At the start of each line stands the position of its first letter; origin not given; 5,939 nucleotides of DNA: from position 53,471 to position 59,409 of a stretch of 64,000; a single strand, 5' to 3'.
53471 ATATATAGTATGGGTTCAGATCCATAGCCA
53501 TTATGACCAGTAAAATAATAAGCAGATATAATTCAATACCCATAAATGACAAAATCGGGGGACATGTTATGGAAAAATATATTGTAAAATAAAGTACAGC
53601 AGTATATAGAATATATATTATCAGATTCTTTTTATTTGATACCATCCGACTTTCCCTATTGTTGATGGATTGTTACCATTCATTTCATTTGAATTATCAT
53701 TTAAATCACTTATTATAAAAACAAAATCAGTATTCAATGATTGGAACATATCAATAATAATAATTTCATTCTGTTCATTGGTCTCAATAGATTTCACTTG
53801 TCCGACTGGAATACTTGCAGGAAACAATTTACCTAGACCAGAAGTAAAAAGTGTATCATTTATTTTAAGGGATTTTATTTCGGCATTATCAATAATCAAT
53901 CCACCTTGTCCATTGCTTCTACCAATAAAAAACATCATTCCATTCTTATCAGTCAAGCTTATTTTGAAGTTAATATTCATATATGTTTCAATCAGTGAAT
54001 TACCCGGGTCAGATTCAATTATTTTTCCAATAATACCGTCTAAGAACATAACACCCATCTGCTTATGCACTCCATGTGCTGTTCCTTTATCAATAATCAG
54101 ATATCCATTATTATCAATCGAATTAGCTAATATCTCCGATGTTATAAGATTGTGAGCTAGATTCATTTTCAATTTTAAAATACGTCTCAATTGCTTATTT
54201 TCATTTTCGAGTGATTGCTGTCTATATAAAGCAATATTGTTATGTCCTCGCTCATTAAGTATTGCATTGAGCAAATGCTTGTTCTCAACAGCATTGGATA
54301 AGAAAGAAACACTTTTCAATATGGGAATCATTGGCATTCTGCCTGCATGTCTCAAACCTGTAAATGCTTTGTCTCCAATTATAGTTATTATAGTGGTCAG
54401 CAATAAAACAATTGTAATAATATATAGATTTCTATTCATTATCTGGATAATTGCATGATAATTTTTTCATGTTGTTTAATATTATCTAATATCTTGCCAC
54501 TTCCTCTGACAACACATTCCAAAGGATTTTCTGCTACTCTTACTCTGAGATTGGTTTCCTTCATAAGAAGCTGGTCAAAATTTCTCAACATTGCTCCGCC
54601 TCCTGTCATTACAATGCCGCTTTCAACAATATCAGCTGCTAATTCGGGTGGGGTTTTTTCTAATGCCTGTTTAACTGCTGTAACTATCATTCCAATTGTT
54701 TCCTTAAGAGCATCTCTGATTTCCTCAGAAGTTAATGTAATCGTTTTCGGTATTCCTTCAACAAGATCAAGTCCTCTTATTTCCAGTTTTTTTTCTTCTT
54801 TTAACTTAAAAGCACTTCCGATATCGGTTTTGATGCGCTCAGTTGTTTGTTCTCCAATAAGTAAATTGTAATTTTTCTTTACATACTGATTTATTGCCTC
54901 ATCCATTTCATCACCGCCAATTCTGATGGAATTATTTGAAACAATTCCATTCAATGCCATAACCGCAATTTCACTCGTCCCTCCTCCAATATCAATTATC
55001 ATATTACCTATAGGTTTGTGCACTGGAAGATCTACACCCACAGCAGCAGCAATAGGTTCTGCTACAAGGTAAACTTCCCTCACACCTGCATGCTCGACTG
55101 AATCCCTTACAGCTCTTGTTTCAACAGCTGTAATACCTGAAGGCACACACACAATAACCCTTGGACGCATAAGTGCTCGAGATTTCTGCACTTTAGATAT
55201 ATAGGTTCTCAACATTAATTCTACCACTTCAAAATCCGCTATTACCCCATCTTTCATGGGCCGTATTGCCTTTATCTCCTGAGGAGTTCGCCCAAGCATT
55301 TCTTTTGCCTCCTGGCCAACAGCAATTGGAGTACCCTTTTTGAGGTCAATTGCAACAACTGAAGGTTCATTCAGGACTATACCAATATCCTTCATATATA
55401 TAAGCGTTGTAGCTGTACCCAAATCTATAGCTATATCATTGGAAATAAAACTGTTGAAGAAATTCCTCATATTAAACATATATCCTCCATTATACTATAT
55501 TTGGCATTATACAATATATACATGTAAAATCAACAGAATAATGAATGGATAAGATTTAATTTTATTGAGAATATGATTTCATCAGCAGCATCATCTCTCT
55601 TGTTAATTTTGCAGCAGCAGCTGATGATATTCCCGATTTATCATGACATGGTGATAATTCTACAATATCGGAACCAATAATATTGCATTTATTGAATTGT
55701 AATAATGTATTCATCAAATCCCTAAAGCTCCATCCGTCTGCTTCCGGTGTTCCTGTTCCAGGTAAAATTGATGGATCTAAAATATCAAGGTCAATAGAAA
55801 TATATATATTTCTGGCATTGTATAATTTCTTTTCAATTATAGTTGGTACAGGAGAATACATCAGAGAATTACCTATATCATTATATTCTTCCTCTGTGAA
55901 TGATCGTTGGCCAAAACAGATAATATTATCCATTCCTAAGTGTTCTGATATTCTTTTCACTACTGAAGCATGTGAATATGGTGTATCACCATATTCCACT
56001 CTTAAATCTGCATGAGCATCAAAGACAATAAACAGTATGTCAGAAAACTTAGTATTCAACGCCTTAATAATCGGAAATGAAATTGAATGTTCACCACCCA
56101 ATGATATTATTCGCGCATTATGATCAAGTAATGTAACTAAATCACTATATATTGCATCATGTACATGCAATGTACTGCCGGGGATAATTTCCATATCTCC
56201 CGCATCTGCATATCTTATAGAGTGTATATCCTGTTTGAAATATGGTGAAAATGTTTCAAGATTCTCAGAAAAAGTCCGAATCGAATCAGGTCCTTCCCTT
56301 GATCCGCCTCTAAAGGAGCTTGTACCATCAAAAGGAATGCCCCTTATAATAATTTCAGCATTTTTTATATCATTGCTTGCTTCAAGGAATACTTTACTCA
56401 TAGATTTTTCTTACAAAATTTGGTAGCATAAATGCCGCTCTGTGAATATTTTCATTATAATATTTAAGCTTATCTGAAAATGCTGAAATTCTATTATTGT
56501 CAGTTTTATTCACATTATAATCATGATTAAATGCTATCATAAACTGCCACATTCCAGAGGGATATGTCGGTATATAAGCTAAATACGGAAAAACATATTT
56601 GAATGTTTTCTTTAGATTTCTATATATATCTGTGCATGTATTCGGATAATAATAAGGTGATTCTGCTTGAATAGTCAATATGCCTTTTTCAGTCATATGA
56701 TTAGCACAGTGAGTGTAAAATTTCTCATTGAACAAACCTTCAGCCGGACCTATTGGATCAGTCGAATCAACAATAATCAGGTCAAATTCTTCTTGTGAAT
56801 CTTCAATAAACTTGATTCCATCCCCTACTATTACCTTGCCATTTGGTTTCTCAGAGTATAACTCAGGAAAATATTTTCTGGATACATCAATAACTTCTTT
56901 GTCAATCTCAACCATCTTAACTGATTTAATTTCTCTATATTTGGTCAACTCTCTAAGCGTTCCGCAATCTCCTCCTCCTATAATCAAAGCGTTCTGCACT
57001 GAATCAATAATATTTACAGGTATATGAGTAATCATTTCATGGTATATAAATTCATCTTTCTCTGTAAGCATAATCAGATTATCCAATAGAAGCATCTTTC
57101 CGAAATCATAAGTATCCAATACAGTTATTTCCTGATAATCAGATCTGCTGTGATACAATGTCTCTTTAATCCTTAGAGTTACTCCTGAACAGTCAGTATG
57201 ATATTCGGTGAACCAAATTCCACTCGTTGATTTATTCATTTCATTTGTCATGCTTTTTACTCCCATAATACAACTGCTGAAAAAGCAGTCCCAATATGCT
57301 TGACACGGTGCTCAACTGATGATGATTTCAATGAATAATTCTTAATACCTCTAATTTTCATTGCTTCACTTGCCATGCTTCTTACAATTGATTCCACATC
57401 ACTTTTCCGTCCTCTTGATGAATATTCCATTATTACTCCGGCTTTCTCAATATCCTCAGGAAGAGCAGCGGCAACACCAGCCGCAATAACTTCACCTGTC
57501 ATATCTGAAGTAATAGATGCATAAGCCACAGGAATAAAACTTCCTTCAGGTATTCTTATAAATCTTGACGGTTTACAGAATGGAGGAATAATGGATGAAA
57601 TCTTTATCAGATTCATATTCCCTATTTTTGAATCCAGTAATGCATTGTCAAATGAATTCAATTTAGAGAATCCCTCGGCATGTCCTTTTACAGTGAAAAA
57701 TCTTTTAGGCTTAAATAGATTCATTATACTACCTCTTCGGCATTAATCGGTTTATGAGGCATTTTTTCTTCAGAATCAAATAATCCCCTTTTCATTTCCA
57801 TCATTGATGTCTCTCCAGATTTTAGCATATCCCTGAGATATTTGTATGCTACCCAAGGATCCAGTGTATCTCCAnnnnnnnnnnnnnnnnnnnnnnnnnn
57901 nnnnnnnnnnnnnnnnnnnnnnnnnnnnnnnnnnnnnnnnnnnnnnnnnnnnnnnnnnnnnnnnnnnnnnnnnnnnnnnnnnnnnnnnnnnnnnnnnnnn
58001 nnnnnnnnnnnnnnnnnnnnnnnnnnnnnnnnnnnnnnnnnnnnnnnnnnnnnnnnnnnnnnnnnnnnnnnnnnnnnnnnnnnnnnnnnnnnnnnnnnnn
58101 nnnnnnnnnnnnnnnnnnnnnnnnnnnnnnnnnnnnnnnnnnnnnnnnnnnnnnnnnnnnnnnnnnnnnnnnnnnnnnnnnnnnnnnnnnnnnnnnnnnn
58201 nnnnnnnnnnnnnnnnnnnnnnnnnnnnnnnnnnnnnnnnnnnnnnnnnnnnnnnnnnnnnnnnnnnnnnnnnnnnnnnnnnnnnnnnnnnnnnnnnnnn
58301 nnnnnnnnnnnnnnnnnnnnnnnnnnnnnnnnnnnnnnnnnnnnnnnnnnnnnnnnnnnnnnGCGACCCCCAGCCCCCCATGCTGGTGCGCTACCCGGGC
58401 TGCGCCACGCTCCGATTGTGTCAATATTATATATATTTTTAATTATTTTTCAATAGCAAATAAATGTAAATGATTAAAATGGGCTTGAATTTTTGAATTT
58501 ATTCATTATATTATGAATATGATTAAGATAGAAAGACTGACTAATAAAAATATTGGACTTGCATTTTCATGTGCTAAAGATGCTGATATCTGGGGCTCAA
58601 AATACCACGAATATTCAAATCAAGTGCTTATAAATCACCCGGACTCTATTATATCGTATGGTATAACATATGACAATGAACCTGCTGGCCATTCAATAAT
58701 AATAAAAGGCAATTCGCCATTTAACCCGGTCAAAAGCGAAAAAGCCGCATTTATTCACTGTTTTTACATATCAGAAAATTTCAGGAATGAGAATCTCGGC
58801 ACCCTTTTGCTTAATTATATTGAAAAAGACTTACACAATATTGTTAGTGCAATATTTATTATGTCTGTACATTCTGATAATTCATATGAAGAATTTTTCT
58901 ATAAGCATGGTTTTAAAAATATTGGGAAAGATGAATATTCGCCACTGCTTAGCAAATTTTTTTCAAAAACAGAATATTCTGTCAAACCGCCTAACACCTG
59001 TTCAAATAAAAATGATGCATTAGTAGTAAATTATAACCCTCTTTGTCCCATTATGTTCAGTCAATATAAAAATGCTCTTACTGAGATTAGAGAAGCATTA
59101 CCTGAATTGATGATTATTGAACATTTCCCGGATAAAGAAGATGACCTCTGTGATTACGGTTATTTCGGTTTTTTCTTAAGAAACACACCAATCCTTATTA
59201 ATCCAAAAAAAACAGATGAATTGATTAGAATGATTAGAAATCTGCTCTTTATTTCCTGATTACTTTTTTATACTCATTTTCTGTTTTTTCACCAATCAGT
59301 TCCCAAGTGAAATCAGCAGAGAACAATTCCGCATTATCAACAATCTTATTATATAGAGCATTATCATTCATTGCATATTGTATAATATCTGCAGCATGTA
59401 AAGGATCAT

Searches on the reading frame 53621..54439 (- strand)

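Call 3: search_protein_families(library=pfam, proteins=[window:53621-54439:-], max_evalue=0.01)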
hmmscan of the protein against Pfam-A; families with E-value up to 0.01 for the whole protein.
window:53621-54439:- (272 aa): 1 family
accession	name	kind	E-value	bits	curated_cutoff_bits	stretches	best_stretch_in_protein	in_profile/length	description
PF04085.20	MreC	-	3.7e-23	82.4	28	1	110-232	9-134/147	Rod shape-determining protein MreC, barrel core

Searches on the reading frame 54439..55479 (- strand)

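Call 3: search_protein_families(library=pfam, proteins=[window:54439-55479:-], max_evalue=0.01)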
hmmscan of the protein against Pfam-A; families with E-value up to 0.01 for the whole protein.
window:54439-55479:- (346 aa): 7 families
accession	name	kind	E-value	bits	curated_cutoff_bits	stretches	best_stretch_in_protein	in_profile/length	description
PF06723.19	MreB_Mbl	-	3.7e-141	470.1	27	1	13-338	1-326/327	MreB/Mbl protein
PF14450.12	FtsA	-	3e-10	41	31.8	1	161-318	2-112/127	Cell division protein FtsA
PF00022.25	Actin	-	3.1e-10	39.6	27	1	39-203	31-190/410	Actin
PF00012.26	HSP70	-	5.1e-10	38.6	20.6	1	107-327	135-368/599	Hsp70 protein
PF25216.1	Volactin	-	1.3e-05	25.3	35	1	47-327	54-317/321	Volactin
PF11104.14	PilM_2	-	0.00031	20.2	27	0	288-320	277-309/340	Type IV pilus assembly protein PilM;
PF03630.20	Fumble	-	0.0087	15.7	28.5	0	258-336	58-125/334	Fumble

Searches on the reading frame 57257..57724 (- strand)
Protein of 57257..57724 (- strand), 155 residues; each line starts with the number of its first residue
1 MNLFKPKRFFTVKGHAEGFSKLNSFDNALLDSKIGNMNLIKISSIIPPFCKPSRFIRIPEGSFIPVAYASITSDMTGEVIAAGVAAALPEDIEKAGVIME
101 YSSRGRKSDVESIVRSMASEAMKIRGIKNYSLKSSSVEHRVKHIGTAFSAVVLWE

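Call 25: search_protein_families(library=pfam, proteins=[window:57257-57724:-], max_evalue=0.001)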
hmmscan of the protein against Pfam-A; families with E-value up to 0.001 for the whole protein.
window:57257-57724:- (155 aa): 1 family
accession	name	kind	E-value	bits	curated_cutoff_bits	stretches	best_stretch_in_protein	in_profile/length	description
PF01862.21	PvlArgDC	-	3.5e-43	147.7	22.7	1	6-154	2-161/161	Pyruvoyl-dependent arginine decarboxylase (PvlArgDC)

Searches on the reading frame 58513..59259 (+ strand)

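Call 25: search_protein_families(library=pfam, proteins=[window:58513-59259:+], max_evalue=0.001)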
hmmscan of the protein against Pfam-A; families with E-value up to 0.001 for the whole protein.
window:58513-59259:+ (248 aa): 3 families
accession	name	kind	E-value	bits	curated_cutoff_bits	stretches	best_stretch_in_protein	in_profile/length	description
PF00583.31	Acetyltransf_1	-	3.2e-09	37.5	20.7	1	30-134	15-116/116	Acetyltransferase (GNAT) family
PF13673.13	Acetyltransf_10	-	2e-07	31.5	23.6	1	73-140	52-113/128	Acetyltransferase (GNAT) domain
PF13508.13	Acetyltransf_7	-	0.00017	22.3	27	1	71-135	28-83/84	Acetyltransferase (GNAT) domain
